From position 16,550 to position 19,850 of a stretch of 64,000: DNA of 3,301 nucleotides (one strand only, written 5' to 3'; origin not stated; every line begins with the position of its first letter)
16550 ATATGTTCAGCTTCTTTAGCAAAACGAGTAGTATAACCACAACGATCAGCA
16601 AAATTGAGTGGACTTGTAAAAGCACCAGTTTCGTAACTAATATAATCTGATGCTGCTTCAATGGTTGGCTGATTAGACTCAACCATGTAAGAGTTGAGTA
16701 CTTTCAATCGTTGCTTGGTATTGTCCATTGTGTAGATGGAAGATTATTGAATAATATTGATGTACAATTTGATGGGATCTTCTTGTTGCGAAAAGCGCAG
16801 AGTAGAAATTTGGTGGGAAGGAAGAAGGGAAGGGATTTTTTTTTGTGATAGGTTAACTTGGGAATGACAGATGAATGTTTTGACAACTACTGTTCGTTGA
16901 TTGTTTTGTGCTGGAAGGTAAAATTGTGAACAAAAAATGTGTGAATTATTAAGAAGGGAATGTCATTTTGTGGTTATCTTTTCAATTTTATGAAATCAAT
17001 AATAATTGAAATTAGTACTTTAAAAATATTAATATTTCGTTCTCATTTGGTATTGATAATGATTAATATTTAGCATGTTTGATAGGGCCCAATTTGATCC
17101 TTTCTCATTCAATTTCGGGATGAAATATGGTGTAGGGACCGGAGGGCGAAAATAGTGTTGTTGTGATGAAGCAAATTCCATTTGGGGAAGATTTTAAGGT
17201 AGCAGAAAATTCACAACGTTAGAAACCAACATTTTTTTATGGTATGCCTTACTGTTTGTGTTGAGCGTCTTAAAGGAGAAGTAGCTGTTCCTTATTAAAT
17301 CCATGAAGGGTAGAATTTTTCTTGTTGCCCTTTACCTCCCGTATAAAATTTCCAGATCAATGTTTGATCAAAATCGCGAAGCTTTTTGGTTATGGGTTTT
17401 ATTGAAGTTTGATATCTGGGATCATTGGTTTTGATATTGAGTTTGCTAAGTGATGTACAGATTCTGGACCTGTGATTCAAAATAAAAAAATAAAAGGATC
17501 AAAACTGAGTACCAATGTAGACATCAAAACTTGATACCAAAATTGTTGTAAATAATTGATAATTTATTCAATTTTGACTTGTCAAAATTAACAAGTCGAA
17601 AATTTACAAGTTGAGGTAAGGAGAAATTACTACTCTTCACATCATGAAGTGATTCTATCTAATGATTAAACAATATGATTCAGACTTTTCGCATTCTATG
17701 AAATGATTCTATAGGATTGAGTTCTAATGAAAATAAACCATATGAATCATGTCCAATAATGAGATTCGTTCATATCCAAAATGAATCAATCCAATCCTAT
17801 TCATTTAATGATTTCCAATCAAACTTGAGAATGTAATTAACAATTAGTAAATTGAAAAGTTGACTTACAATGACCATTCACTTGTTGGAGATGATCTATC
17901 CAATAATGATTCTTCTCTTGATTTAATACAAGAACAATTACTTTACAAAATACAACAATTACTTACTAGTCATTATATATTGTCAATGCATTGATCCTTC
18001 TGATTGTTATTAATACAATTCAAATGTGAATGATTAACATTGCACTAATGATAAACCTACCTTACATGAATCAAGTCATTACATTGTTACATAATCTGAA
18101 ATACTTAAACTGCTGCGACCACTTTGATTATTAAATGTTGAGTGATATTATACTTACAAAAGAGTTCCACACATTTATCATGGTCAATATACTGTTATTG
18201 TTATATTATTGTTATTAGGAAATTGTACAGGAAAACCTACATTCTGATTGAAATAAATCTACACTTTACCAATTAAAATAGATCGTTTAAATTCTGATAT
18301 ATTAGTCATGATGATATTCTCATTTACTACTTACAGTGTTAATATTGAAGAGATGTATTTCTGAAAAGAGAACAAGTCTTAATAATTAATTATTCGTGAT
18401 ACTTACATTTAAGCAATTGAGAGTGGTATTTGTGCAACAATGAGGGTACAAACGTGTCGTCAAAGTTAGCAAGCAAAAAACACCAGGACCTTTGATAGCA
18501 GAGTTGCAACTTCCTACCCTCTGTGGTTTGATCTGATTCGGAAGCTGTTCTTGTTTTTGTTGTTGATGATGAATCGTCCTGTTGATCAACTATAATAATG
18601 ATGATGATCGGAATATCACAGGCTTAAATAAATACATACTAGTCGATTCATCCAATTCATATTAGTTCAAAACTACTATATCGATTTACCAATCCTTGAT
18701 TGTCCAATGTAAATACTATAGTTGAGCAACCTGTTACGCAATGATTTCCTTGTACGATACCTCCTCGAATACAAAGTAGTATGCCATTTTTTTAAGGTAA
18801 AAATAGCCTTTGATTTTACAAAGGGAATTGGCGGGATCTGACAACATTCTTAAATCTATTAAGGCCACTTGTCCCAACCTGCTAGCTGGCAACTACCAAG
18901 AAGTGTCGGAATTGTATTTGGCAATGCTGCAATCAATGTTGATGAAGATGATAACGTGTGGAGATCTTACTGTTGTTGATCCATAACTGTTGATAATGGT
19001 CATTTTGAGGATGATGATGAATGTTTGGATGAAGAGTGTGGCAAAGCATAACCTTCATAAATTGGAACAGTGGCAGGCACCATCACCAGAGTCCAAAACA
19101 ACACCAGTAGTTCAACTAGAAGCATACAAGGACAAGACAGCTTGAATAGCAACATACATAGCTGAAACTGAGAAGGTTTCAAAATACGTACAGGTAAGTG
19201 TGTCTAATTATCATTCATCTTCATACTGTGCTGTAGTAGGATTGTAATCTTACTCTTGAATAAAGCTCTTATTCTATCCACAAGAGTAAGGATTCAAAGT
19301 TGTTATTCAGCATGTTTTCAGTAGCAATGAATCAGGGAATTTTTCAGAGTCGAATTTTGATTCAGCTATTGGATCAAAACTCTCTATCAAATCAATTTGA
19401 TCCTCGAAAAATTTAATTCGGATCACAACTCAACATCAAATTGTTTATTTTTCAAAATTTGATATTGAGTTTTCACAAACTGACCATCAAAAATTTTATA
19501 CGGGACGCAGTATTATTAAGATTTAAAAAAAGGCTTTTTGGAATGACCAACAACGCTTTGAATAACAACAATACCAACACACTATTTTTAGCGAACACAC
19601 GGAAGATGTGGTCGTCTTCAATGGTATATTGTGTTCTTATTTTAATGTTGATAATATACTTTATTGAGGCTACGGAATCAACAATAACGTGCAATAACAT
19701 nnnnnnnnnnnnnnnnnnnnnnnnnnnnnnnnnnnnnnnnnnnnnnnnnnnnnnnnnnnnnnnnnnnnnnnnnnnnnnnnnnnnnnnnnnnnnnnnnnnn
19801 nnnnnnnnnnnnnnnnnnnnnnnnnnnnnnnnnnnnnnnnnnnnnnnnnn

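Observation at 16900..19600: Anomalously long 2.7 kb non-coding gap with periodic GTAAGT donor signals, probably an unannotated spliced transcript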

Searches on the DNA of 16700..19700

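Call 14: search_rna_families(source=window, start=16700, end=19700, threshold=evalue, max_evalue=10)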
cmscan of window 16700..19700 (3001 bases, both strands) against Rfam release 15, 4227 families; matches with E-value up to 10: 9.
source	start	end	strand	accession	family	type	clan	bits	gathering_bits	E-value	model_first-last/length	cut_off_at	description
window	17533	17590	-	RF03161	S15-Flavobacteria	Cis-reg; leader;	CL00121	23.2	46.5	5.9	1-66/66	no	S15-Flavobacteria ribosomal protein leader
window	18300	18370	+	RF00533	snoMe18S-Gm1358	Gene; snRNA; snoRNA; CD-box;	-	22.3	50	0.65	1-79/79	no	Small nucleolar RNA Me18S-Gm1358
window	18562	18648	+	RF01305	sR51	Gene; snRNA; snoRNA; CD-box;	-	20.4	38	0.46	1-56/56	no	Small nucleolar RNA sR51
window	19278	19345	-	RF02285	TtnuCD8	Gene; snRNA; snoRNA; CD-box;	-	20.2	70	8.7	1-59/59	no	Tetrahymena snoRNA TtnuCD8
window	19070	19160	-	RF01883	TUG1_2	Gene; lncRNA;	-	20.1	90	4.6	1-89/89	no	Taurine upregulated gene 1 conserved region 2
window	18992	19108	-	RF01059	mir-598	Gene; miRNA;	-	19.1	69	1.6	1-80/80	no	mir-598 microRNA precursor family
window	17565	17689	+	RF01627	ceN36-1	Gene; snRNA; snoRNA; HACA-box;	-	18.7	48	4.2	1-130/130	no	Nematode snoRNA ceN36-1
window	18022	18102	-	RF01227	snoR83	Gene; snRNA; snoRNA; HACA-box;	-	18.4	40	4.3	1-129/129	no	Small nucleolar RNA snoR83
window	19108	19217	-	RF01575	DdR7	Gene; snRNA; snoRNA; CD-box;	-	16.5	80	9.2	1-98/98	no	Dictyostelium snoRNA Dd7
